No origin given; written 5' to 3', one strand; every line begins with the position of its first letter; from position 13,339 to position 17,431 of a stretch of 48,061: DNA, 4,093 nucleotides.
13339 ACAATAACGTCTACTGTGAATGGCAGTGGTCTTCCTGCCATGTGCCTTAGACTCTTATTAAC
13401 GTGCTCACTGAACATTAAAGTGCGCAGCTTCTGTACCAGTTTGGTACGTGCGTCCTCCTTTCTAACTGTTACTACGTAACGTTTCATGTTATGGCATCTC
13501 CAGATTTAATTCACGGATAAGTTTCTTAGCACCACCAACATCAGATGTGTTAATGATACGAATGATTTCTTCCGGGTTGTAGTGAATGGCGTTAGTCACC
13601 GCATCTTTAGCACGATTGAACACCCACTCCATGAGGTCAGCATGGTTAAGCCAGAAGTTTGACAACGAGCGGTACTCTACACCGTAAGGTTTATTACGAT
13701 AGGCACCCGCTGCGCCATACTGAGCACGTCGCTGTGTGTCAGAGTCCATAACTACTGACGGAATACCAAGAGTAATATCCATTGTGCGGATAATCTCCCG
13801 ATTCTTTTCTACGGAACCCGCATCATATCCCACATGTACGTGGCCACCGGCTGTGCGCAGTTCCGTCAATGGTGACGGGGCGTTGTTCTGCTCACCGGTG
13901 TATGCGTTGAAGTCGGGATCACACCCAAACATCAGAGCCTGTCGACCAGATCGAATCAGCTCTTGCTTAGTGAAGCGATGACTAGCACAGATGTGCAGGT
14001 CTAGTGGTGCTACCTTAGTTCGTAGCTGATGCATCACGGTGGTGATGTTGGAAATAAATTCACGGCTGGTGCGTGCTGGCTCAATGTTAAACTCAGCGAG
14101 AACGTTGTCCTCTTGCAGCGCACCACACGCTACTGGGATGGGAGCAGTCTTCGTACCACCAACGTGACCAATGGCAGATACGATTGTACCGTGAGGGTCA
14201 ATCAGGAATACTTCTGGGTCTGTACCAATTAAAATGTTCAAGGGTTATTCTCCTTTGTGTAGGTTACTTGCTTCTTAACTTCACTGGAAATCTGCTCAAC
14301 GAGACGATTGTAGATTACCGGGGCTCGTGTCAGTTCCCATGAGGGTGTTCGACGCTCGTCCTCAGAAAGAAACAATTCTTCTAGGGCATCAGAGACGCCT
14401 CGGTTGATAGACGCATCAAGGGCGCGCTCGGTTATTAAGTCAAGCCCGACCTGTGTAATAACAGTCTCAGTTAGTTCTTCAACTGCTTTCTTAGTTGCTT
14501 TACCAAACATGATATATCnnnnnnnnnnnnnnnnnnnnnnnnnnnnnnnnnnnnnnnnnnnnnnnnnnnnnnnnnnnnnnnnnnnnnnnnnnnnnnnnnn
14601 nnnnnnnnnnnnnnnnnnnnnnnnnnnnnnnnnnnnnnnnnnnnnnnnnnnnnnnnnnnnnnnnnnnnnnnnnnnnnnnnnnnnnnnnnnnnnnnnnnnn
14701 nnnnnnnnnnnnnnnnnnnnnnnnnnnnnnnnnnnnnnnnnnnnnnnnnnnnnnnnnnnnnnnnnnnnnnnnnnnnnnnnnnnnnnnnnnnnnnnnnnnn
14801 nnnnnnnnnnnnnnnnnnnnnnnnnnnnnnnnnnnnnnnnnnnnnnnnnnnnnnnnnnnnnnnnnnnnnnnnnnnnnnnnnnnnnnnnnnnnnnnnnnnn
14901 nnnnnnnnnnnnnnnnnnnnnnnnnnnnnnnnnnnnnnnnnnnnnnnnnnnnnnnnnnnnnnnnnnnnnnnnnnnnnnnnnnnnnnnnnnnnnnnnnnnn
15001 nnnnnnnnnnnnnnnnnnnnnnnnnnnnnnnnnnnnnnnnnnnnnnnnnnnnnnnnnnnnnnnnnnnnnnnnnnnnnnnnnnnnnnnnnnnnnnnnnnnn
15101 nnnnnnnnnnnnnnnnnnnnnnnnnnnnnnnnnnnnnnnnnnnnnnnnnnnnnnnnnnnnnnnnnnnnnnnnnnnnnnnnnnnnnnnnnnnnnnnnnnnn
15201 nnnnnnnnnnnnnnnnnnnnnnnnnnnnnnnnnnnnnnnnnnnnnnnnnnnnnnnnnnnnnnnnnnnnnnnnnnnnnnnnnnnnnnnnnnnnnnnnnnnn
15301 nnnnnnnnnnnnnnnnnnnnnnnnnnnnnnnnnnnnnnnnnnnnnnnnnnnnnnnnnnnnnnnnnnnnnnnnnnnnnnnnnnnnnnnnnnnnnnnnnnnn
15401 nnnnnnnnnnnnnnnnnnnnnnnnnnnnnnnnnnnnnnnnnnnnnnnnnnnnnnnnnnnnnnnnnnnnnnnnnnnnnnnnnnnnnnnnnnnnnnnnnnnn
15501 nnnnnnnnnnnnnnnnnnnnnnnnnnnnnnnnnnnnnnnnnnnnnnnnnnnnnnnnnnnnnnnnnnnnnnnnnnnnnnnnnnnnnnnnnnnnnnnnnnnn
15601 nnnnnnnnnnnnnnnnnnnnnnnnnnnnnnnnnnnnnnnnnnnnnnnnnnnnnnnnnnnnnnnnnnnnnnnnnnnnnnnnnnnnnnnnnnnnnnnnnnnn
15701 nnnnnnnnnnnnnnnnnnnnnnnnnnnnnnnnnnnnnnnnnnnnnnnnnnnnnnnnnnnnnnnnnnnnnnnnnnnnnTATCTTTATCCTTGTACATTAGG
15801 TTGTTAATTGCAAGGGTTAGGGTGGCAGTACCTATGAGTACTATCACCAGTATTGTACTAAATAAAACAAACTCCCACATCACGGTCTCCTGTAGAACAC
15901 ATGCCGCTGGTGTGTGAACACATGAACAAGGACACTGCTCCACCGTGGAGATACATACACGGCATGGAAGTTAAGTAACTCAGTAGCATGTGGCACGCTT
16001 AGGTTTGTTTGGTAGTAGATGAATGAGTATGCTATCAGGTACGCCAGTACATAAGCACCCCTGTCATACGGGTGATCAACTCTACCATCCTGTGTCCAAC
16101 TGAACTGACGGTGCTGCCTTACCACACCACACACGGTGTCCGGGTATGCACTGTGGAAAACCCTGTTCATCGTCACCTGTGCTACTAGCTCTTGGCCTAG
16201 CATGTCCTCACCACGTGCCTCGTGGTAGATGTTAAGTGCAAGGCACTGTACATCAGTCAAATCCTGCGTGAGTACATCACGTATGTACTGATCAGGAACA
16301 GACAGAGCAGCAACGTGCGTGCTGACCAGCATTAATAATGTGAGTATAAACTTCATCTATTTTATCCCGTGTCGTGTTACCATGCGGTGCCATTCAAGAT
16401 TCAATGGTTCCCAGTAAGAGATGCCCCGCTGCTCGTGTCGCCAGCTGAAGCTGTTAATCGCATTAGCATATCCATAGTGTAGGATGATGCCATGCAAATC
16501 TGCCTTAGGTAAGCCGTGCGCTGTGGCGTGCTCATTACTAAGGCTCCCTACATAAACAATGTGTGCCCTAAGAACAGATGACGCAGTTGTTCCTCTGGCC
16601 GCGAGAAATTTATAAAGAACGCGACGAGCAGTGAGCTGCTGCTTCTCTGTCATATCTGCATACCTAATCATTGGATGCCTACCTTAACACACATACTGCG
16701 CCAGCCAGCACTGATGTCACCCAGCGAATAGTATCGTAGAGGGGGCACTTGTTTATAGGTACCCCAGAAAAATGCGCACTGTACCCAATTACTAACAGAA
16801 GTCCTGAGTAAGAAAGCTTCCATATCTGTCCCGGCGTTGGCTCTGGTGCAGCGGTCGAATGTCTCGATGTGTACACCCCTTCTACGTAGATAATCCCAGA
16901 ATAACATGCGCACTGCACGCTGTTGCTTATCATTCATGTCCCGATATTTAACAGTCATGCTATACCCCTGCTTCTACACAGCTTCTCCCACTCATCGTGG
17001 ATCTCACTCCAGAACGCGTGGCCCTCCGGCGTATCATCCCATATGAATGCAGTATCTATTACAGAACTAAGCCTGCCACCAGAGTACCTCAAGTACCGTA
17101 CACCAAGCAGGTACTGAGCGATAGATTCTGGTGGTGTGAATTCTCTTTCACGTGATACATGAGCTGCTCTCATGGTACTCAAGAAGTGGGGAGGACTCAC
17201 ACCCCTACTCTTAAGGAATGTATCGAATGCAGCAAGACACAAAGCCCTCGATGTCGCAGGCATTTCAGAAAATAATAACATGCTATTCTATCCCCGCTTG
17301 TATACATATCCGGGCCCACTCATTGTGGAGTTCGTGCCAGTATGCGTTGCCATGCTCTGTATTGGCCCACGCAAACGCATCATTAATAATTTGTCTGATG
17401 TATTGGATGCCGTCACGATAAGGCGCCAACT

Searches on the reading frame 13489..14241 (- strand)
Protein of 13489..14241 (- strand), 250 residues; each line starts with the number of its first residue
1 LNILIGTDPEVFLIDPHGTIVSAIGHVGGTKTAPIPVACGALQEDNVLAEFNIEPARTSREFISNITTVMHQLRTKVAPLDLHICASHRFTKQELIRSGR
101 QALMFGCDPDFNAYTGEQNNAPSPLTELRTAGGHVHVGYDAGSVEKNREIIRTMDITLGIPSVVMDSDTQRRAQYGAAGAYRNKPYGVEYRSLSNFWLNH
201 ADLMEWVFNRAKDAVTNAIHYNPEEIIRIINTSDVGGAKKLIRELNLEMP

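Call 6: search_protein_families(library=pfam, proteins=[window:13489-14241:-], max_evalue=0.01)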
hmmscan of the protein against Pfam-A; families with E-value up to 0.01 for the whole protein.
window:13489-14241:- (250 aa): 1 family
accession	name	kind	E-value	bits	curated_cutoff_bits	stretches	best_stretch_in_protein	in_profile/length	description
PF14395.11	COOH-NH2_lig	-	1.5e-14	54.3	25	1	131-215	94-177/254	Phage phiEco32-like COOH.NH2 ligase-type 2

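Call 34: search_protein_families(library=phrogs, proteins=[window:13489-14241:-], max_evalue=0.001)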
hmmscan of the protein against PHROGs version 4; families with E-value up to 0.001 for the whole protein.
window:13489-14241:- (250 aa): 1 family
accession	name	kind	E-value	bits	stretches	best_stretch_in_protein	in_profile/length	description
phrog_3815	-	other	9.5e-85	285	1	2-247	5-265/268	COOH.NH2 ligase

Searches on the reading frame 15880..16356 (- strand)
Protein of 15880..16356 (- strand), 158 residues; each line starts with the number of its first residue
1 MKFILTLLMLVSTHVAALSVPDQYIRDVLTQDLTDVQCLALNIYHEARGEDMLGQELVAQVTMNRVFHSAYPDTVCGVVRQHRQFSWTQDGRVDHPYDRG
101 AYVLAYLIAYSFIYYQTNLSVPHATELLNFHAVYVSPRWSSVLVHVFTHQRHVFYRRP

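Call 94: search_protein_families(library=phrogs, proteins=[window:15880-16356:-], max_evalue=0.00001)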
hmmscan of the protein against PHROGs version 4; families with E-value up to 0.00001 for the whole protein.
window:15880-16356:- (158 aa): 3 families
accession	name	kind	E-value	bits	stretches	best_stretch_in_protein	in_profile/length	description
phrog_938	-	lysis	5.2e-18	64.5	1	29-156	46-171/2185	endolysin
phrog_17417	-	unknown function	1.9e-11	45.1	1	33-96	80-143/192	-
phrog_14642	-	lysis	2e-07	31.7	1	38-96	105-163/215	endolysin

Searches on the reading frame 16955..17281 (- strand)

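Call 94: search_protein_families(library=phrogs, proteins=[window:16955-17281:-], max_evalue=0.00001)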
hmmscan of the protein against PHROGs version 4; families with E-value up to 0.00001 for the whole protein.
window:16955-17281:- (108 aa): 1 family
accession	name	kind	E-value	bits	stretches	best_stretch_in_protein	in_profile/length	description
phrog_16354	-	unknown function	4.6e-07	31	1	74-100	47-73/76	-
